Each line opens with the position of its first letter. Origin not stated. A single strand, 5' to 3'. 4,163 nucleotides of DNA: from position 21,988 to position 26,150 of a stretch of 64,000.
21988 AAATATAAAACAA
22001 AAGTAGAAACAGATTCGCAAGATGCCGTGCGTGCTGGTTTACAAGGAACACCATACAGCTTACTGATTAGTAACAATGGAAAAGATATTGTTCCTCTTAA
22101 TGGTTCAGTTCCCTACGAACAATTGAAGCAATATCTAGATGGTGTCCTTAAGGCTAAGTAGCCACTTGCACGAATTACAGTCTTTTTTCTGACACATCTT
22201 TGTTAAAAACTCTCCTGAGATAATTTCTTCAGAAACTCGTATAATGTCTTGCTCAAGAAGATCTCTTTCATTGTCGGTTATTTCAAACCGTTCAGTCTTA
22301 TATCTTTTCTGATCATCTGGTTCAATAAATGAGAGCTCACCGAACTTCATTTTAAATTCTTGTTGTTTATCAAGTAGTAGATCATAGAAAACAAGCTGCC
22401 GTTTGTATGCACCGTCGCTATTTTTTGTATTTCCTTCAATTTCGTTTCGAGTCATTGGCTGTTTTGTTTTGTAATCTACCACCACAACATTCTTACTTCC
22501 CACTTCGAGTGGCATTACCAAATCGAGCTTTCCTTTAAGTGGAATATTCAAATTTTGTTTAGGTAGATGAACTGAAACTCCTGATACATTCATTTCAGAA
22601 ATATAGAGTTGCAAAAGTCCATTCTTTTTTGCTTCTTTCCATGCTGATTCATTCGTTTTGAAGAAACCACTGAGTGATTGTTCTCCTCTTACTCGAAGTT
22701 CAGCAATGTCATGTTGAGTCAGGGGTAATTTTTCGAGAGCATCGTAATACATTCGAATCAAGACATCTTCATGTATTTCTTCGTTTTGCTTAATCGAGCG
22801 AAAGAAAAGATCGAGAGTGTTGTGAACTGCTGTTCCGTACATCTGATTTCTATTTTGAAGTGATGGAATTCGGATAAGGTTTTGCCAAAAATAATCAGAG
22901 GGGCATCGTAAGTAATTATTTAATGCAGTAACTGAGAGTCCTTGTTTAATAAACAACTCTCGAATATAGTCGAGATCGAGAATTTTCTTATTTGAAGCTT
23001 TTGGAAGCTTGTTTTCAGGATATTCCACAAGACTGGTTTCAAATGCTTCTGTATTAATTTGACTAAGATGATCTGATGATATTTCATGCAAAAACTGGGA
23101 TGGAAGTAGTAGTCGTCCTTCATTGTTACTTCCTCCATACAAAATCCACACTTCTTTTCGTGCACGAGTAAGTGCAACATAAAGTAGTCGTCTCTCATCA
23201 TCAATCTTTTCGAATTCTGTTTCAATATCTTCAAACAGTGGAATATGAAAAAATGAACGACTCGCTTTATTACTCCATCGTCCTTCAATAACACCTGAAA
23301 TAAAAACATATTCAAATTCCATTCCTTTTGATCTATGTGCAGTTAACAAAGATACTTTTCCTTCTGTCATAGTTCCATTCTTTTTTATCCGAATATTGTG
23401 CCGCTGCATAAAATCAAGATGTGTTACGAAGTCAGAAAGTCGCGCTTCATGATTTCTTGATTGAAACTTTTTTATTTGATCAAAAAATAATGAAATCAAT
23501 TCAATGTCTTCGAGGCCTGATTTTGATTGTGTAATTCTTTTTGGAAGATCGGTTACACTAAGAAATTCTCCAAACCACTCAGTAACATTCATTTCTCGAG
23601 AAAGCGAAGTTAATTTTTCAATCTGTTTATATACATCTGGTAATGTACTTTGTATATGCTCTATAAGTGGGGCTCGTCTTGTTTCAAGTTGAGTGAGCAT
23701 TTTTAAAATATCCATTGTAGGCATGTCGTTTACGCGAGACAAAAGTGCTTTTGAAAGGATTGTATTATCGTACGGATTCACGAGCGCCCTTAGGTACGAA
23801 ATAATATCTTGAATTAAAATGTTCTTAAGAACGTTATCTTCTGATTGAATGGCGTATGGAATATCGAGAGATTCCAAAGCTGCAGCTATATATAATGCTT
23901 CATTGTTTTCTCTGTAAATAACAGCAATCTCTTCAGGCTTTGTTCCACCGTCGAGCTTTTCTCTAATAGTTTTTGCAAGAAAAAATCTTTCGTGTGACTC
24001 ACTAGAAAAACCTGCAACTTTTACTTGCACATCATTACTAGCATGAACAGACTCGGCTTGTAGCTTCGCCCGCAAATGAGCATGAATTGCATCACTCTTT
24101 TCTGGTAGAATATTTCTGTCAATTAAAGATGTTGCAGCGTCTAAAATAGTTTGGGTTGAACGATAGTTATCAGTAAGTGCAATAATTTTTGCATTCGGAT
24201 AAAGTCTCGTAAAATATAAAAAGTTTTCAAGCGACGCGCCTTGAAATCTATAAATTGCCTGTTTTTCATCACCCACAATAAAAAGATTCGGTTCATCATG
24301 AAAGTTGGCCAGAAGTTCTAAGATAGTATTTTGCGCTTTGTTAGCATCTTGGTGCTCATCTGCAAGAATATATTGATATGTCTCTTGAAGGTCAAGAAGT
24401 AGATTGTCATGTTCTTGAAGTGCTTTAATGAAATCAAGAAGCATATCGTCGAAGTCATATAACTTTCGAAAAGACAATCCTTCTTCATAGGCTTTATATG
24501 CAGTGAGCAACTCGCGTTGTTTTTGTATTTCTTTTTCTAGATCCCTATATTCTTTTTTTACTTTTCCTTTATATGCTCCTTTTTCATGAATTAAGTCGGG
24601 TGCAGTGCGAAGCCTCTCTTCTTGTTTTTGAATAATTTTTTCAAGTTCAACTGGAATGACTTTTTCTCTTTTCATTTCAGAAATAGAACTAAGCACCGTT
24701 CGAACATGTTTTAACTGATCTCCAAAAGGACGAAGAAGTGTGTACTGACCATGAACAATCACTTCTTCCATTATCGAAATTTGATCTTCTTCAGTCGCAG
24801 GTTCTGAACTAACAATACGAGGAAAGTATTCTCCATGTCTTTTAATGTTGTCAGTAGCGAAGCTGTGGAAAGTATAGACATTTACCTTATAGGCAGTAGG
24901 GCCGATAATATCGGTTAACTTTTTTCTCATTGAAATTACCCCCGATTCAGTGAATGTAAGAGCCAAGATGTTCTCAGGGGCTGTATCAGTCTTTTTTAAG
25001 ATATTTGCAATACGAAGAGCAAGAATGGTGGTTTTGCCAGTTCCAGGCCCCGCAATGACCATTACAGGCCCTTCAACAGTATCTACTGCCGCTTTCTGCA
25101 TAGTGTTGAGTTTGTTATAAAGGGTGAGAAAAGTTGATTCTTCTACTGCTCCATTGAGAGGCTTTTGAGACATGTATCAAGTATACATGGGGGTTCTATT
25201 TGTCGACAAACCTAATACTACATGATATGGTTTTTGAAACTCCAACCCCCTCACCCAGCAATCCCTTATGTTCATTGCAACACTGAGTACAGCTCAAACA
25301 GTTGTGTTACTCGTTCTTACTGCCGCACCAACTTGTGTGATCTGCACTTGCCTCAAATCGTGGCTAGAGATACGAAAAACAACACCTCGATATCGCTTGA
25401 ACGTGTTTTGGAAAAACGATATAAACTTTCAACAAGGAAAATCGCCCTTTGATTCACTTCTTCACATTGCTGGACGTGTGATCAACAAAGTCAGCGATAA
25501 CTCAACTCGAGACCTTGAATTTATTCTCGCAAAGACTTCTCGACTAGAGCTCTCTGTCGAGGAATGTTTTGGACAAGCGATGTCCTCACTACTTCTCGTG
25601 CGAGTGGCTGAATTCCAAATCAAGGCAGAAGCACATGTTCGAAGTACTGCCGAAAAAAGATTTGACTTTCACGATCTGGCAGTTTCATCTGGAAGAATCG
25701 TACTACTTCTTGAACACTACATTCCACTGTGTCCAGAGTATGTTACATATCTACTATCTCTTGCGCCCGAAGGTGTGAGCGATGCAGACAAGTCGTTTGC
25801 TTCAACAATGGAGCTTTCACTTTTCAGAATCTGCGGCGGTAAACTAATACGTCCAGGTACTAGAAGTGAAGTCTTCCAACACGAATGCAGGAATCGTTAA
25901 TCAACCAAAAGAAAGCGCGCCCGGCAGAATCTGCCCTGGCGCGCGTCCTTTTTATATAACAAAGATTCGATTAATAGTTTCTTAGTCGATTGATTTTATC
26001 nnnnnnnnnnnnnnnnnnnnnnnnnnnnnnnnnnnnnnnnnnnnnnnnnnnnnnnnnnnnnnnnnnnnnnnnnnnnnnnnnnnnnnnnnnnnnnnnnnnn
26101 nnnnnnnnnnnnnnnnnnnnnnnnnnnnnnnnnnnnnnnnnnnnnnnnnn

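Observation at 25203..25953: Second locus with the identical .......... extended -10 promoter, driving a 210-aa ORFan (or large RNA) that ends at a strong bidirectional terminator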

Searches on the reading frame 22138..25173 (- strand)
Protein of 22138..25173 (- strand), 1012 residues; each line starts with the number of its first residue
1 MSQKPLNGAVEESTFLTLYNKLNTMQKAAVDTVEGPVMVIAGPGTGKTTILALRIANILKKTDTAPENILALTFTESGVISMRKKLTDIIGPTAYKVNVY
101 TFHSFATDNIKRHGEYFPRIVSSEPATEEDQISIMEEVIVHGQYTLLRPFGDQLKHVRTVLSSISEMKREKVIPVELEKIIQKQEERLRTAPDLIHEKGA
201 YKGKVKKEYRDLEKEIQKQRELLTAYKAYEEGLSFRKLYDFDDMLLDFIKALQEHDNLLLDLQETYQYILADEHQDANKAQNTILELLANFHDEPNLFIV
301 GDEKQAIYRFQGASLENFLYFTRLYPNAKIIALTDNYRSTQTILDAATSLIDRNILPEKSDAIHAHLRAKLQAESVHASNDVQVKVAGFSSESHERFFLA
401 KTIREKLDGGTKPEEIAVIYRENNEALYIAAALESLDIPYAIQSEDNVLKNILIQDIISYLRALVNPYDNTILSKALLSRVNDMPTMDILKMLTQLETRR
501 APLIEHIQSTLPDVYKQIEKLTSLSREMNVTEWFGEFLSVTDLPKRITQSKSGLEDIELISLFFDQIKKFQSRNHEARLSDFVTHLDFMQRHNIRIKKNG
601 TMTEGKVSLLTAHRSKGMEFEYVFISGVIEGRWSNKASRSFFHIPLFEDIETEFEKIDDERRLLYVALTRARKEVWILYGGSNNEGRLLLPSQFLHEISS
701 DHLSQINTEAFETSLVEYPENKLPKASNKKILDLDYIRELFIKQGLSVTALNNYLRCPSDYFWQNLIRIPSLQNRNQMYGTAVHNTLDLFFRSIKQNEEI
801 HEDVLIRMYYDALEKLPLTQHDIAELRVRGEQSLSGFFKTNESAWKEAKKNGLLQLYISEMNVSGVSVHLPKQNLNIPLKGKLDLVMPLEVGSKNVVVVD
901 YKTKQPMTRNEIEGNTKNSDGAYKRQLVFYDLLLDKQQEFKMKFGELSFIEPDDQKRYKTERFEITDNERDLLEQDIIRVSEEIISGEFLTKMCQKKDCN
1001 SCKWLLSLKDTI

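Call 12: search_protein_families(library=pfam, proteins=[window:22138-25173:-], max_evalue=1)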
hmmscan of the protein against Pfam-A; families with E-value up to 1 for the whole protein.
window:22138-25173:- (1012 aa): 14 families
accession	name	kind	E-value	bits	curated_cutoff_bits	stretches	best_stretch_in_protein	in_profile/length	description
PF00580.27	UvrD-helicase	-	1.6e-60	205.5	23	1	22-325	1-270/271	UvrD/REP helicase N-terminal domain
PF13361.12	UvrD_C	-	1.5e-41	143.4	25.6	1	331-679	1-347/350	UvrD-like helicase C-terminal domain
PF12705.13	PDDEXK_1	-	3.9e-25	89.6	22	1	746-1004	2-242/247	PD-(D/E)XK nuclease superfamily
PF13245.12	AAA_19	-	2.2e-16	60.7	25.1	1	26-310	1-133/134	AAA domain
PF13538.12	UvrD_C_2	-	9.8e-12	45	27.4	2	647-677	21-51/52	UvrD-like helicase C-terminal domain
PF13087.12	AAA_12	-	9.4e-07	29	27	1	536-678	91-191/195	AAA domain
PF13086.12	AAA_11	-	0.00064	20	27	1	22-223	2-185/257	AAA domain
PF13604.12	AAA_30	-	0.00074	19.7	27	1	22-62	2-45/191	AAA domain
PF08696.17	Dna2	-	0.0015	18.7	22.4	1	746-827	56-137/204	DNA replication factor Dna2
PF01443.25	Viral_helicase1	-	0.0029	17.9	21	1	652-677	201-226/228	Viral superfamily 1 RNA helicase core domain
PF00270.35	DEAD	-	0.0059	16.8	26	1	24-125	2-102/167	DEAD/DEAH box helicase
PF12739.12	TRAPPC-Trs85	-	0.021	14.4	26.7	0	141-220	28-106/453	ER-Golgi trafficking TRAPP I complex 85 kDa subunit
PF03665.18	UPF0172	-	0.14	12.5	24.4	0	157-247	94-182/192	Uncharacterised protein family (UPF0172)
PF04851.21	ResIII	-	0.62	10.4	22.5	1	23-91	5-78/164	Type III restriction enzyme, res subunit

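Call 47: find_related_loci(query=window:22138-25173:-, collection=metagenome_contigs, flank=4000)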
Query window:22138-25173:- (1012 aa) in metagenome_contigs; peptide patterns used: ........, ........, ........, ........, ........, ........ (x = any residue, [..] = any of these).
83 stretches matched a pattern; 53 encode a relative of the query (tblastn E <= 1e-3); 53 distinct loci.
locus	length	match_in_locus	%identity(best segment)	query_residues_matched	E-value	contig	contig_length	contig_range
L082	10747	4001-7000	41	15-1002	0e+0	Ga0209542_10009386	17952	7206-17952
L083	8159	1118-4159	40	14-1003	0e+0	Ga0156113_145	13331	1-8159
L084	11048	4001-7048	40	14-1003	0e+0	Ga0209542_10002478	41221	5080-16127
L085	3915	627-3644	39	10-1003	0e+0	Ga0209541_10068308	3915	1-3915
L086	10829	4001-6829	40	18-1003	0e+0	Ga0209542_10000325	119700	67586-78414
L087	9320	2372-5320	40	3-1002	0e+0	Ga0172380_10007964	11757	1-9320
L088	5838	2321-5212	39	13-1002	0e+0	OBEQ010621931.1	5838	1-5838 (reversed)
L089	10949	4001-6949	39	22-1010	0e+0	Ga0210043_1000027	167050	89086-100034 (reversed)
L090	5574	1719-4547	39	20-1002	0e+0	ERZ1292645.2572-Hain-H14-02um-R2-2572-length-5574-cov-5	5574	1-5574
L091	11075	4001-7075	37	12-1012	0e+0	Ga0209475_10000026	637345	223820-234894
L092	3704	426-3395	39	15-1009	0e+0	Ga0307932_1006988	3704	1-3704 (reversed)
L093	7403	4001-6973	38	14-1009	0e+0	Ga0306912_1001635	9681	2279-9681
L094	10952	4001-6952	38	13-1005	0e+0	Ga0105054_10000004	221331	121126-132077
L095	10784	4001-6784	38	22-1003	0e+0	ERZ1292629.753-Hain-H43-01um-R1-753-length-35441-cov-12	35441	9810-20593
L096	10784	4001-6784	38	22-1002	0e+0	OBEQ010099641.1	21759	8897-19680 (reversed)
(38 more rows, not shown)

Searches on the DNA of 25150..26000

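Call 11: search_rna_families(source=window, start=25150, end=26000, threshold=evalue, max_evalue=10, show_alignments=2)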
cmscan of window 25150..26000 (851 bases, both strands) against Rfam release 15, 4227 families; matches with E-value up to 10: 0.
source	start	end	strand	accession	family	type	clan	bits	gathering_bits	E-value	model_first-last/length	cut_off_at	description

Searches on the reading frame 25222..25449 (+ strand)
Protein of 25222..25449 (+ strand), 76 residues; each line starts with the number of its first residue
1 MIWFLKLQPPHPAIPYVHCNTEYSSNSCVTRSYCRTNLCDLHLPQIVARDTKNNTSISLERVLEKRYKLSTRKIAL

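Call 69: search_protein_families(library=pfam, proteins=[window:25222-25449:+], max_evalue=1)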
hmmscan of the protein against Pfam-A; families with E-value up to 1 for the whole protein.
window:25222-25449:+ (76 aa): 0 families
